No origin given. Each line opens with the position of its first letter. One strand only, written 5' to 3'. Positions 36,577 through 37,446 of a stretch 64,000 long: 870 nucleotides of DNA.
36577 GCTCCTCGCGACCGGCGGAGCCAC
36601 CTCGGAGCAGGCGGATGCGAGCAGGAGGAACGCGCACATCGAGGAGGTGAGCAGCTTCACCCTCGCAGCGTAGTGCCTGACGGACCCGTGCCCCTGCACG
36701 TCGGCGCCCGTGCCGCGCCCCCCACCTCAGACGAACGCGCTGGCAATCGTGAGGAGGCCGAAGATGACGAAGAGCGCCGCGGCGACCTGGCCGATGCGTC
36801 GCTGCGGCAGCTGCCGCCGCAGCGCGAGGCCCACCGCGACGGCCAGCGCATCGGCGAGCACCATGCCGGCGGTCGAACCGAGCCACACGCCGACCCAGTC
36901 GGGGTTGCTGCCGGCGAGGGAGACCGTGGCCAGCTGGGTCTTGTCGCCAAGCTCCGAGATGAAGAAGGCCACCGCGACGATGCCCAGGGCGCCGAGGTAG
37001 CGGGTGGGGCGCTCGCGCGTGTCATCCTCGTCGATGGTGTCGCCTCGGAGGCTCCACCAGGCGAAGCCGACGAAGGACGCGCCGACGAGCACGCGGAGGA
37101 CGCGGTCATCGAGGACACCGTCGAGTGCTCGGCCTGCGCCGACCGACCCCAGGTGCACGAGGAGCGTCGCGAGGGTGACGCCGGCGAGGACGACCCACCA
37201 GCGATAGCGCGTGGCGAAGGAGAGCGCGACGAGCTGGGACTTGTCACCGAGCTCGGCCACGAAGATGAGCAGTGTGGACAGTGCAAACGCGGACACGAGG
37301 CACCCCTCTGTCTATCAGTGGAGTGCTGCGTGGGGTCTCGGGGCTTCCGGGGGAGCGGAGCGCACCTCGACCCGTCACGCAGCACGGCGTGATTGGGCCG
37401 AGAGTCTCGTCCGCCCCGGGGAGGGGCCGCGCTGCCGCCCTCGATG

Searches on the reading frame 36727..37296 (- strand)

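Call 8: search_protein_families(library=pfam, proteins=[window:36727-37296:-], max_evalue=0.001)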
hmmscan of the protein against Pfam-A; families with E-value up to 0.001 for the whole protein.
window:36727-37296:- (189 aa): 1 family
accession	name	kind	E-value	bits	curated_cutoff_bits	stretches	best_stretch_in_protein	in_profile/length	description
PF01169.24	GDT1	-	1.9e-43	147.1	27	2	108-180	4-75/75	Divalent cation/proton antiporter GDT1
